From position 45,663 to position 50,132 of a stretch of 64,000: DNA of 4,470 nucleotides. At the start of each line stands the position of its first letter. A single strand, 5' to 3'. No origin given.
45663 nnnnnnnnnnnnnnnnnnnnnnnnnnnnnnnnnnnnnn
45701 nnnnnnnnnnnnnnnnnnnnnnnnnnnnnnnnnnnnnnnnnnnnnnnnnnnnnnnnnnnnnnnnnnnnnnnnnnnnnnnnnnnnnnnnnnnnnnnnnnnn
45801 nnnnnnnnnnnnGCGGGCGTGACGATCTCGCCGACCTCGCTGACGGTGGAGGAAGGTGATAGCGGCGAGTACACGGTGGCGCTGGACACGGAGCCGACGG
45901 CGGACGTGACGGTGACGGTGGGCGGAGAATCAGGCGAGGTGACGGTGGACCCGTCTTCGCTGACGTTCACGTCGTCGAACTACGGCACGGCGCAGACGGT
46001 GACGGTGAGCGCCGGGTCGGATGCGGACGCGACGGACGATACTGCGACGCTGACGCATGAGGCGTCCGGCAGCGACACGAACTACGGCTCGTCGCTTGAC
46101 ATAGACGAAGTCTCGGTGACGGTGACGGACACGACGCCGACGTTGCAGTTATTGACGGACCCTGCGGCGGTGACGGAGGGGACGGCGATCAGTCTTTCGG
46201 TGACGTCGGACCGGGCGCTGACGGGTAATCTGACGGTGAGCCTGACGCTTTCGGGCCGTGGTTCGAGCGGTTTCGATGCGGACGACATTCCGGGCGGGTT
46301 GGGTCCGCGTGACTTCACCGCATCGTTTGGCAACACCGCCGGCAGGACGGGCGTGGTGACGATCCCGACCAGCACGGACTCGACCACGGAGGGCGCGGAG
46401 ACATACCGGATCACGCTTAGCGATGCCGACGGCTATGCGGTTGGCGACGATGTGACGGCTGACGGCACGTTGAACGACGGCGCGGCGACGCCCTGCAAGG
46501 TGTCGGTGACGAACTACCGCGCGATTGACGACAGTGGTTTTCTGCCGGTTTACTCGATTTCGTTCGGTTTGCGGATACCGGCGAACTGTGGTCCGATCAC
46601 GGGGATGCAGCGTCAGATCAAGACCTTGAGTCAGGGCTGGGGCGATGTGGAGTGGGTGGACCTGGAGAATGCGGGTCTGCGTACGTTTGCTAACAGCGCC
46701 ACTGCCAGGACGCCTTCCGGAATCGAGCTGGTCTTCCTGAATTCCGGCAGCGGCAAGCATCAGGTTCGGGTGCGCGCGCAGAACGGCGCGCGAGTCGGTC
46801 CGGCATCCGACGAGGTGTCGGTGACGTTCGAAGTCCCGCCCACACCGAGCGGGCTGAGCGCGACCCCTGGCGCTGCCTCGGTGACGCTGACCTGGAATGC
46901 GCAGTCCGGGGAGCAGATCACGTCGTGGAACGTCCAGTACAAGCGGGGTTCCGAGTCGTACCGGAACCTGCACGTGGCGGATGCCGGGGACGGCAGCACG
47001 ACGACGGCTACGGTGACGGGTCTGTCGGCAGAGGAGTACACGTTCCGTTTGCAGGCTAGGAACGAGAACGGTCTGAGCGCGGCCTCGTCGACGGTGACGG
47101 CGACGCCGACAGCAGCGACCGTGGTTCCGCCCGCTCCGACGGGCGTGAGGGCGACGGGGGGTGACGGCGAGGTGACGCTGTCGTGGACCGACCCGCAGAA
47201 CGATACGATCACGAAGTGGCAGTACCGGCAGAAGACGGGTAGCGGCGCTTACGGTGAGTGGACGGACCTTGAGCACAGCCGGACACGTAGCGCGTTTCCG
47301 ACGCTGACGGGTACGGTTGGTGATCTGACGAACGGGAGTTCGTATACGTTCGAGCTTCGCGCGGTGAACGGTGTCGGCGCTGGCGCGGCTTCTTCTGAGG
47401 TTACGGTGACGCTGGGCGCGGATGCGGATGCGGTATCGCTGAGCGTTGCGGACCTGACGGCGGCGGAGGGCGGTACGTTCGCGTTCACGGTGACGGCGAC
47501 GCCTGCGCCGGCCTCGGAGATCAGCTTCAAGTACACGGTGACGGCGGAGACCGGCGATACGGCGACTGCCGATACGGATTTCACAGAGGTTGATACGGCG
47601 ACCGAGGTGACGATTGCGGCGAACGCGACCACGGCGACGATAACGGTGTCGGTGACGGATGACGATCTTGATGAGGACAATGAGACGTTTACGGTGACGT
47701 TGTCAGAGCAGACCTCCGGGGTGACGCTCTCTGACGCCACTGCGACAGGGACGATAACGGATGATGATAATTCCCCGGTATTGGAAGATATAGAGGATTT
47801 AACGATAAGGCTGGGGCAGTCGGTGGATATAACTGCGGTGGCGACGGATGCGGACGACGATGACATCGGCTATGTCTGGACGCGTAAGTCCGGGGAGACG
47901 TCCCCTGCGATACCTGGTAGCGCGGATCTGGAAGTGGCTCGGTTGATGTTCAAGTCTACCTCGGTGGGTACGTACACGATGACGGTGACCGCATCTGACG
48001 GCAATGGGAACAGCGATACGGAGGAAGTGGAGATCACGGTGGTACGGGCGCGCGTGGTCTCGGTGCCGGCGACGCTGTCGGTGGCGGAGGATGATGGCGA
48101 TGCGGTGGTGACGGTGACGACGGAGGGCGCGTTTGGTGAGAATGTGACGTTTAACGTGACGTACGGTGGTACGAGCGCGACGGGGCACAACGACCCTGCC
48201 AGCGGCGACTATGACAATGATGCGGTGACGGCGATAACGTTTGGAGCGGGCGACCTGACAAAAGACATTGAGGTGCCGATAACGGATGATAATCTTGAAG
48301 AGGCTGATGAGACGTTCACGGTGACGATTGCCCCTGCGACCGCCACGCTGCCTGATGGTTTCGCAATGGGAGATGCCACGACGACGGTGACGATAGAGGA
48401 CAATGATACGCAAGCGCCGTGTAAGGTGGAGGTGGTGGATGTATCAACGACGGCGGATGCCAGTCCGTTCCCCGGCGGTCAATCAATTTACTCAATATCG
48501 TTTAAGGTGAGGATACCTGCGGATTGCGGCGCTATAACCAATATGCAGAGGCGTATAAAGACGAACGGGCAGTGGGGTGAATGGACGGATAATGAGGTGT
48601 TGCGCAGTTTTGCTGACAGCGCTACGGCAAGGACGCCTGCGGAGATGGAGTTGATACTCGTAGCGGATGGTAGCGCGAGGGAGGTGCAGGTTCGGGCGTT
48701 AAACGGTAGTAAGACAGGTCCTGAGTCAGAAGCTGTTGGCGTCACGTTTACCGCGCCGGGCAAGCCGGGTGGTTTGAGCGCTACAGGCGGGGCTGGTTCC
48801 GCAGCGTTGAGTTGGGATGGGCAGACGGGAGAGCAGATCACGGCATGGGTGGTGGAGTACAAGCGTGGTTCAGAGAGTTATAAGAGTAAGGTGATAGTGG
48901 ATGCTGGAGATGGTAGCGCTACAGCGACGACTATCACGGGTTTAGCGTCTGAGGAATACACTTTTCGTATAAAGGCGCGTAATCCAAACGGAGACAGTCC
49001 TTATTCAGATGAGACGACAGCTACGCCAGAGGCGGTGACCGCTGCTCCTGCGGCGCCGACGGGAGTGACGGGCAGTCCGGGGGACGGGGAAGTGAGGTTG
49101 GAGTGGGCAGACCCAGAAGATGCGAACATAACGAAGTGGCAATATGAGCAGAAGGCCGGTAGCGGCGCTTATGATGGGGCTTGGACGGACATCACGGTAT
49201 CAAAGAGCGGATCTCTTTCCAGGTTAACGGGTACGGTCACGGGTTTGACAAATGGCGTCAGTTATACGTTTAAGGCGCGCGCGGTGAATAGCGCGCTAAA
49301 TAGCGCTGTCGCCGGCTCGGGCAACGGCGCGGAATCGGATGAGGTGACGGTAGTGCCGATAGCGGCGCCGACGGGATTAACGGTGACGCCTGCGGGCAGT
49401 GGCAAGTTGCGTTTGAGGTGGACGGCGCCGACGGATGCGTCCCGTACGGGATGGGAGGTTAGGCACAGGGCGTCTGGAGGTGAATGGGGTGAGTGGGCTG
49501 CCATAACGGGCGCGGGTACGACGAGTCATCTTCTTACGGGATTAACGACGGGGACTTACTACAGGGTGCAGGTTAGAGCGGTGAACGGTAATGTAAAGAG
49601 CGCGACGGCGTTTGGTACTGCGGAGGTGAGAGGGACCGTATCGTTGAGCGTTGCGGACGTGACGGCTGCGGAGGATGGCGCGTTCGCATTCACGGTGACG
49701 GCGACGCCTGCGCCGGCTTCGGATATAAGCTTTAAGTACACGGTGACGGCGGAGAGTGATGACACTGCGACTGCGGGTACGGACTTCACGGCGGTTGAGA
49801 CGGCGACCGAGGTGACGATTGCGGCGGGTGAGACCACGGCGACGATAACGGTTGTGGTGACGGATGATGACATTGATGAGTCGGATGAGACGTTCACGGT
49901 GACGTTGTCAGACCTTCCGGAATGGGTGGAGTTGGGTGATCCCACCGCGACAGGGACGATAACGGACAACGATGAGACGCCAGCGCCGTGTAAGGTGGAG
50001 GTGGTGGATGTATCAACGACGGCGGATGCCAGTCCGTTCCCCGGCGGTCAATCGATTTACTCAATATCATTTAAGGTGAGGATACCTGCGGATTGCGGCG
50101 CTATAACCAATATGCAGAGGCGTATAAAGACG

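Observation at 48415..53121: Three >98%-identical 1,569-bp tandem units inside the giant gene (recent in-frame expansion)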

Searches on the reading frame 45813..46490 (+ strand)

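Call 31: search_protein_families(library=pfam, proteins=[window:45813-46490:+], max_evalue=0.01)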
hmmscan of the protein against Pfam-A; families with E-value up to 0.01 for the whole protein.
window:45813-46490:+ (226 aa): 1 family
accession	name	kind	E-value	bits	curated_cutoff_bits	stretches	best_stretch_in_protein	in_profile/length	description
PF17766.7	fn3_6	-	5.7e-05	23.7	26.4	0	39-77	43-81/99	Fibronectin type-III domain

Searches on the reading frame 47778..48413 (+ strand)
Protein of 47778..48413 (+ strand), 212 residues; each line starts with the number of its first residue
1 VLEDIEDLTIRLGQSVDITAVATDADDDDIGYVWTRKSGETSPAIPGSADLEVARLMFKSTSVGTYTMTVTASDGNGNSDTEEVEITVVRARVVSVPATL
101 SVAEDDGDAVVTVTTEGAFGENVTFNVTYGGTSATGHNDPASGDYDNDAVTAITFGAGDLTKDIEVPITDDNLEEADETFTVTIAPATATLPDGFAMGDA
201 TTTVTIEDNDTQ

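Call 31: search_protein_families(library=pfam, proteins=[window:47778-48413:+], max_evalue=0.01)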
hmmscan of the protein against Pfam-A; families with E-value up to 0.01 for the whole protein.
window:47778-48413:+ (212 aa): 5 families
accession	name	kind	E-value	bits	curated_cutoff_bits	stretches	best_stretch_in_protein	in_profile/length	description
PF22352.2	K319L-like_PKD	-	3.7e-10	40.1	27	1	6-88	3-84/84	K319L-like, PKD domain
PF03160.20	Calx-beta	-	2.8e-09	37.5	27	1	97-210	12-119/119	Calx-beta domain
PF00801.26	PKD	-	2.1e-07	31.3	23.5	1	10-81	11-74/80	PKD domain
PF17963.7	Big_9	-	2.8e-05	25.3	23.6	1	7-87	10-89/89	Bacterial Ig domain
PF05345.18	He_PIG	-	0.00023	22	24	1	12-88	15-95/96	Putative Ig domain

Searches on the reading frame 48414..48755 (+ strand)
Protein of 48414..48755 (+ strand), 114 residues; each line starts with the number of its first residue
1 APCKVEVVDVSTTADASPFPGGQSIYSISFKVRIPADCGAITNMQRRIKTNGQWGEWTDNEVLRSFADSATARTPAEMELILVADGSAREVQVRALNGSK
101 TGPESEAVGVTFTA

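Call 31: search_protein_families(library=pfam, proteins=[window:48414-48755:+], max_evalue=0.01)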
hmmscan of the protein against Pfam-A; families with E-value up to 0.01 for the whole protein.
window:48414-48755:+ (114 aa): 0 families

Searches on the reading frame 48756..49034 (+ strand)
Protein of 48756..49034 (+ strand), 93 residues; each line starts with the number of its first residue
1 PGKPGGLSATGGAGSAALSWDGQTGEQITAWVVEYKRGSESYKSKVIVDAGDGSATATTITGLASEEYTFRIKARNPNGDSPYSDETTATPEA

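Call 31: search_protein_families(library=pfam, proteins=[window:48756-49034:+], max_evalue=0.01)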
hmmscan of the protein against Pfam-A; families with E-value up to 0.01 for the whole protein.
window:48756-49034:+ (93 aa): 3 families
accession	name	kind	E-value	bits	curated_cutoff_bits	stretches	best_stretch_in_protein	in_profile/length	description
PF00041.27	fn3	-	6.3e-09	36.4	25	1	3-89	2-83/84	Fibronectin type III domain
PF16389.11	DUF4998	-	2.5e-05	24.4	29.1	1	1-90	20-108/199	Domain of unknown function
PF07495.19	Y_Y_Y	-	0.0017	18.6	26.6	1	42-88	16-59/65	Y_Y_Y domain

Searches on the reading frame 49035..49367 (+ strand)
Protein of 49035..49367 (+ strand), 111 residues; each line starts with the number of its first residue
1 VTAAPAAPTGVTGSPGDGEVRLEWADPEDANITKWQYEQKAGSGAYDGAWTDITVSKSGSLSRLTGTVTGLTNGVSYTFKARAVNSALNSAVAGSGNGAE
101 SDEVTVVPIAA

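Call 31: search_protein_families(library=pfam, proteins=[window:49035-49367:+], max_evalue=0.01)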
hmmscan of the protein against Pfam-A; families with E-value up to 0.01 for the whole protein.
window:49035-49367:+ (111 aa): 1 family
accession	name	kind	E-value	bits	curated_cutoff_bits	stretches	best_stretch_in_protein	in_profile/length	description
PF00041.27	fn3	-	6.1e-05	23.6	25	1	7-87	2-72/84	Fibronectin type III domain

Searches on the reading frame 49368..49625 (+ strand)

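Call 31: search_protein_families(library=pfam, proteins=[window:49368-49625:+], max_evalue=0.01)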
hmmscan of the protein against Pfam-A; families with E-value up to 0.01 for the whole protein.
window:49368-49625:+ (86 aa): 2 families
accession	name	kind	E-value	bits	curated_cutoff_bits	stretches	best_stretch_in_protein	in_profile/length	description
PF00041.27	fn3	-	1.7e-12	47.8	25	1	1-77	3-74/84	Fibronectin type III domain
PF16656.11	Pur_ac_phosph_N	-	0.0024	18.8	30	1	2-79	2-87/93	Purple acid Phosphatase, N-terminal domain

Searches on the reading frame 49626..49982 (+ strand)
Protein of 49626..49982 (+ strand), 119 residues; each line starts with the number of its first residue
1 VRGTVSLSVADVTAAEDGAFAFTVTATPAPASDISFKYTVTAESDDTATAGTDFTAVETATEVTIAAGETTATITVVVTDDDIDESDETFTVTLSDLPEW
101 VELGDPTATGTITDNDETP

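Call 31: search_protein_families(library=pfam, proteins=[window:49626-49982:+], max_evalue=0.01)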
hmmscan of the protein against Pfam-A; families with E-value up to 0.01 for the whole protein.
window:49626-49982:+ (119 aa): 1 family
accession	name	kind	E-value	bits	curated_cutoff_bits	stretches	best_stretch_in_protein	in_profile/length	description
PF03160.20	Calx-beta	-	2.2e-12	47.4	27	1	4-116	7-119/119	Calx-beta domain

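Call 62: search_solved_structures(query=window:49626-49982:+, max_evalue=0.001, show_alignments=2)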
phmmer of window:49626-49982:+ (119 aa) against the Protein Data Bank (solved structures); distinct sequences matched with E-value up to 0.001: 10.
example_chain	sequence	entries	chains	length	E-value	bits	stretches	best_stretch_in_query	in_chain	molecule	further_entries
3us9_A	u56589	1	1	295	1.3e-07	35.1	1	43-98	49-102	Sodium/calcium exchanger 1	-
8sgi_A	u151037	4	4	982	1.1e-05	28.8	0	43-98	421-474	Sodium/calcium exchanger 1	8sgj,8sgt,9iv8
8jp0_A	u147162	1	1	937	1.4e-05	28.5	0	43-98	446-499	Sodium/calcium exchanger 1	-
3rb5_A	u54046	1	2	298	2.2e-05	27.9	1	32-117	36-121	Na/Ca exchange protein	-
3rb7_A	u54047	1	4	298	2.2e-05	27.9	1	32-117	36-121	Na/Ca exchange protein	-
2fws_A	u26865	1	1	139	2.3e-05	27.9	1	43-98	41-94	Sodium/calcium exchanger 1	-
3ead_A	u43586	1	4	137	2.4e-05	27.8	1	32-117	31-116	Na/Ca exchange protein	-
3e9t_A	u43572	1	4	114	2.4e-05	27.8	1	32-116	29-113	Na/Ca exchange protein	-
2dpk_A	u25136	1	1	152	3.1e-05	27.4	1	43-98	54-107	Sodium/calcium exchanger 1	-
3gin_A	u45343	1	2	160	7.9e-05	26.1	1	43-98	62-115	Sodium/calcium exchanger 1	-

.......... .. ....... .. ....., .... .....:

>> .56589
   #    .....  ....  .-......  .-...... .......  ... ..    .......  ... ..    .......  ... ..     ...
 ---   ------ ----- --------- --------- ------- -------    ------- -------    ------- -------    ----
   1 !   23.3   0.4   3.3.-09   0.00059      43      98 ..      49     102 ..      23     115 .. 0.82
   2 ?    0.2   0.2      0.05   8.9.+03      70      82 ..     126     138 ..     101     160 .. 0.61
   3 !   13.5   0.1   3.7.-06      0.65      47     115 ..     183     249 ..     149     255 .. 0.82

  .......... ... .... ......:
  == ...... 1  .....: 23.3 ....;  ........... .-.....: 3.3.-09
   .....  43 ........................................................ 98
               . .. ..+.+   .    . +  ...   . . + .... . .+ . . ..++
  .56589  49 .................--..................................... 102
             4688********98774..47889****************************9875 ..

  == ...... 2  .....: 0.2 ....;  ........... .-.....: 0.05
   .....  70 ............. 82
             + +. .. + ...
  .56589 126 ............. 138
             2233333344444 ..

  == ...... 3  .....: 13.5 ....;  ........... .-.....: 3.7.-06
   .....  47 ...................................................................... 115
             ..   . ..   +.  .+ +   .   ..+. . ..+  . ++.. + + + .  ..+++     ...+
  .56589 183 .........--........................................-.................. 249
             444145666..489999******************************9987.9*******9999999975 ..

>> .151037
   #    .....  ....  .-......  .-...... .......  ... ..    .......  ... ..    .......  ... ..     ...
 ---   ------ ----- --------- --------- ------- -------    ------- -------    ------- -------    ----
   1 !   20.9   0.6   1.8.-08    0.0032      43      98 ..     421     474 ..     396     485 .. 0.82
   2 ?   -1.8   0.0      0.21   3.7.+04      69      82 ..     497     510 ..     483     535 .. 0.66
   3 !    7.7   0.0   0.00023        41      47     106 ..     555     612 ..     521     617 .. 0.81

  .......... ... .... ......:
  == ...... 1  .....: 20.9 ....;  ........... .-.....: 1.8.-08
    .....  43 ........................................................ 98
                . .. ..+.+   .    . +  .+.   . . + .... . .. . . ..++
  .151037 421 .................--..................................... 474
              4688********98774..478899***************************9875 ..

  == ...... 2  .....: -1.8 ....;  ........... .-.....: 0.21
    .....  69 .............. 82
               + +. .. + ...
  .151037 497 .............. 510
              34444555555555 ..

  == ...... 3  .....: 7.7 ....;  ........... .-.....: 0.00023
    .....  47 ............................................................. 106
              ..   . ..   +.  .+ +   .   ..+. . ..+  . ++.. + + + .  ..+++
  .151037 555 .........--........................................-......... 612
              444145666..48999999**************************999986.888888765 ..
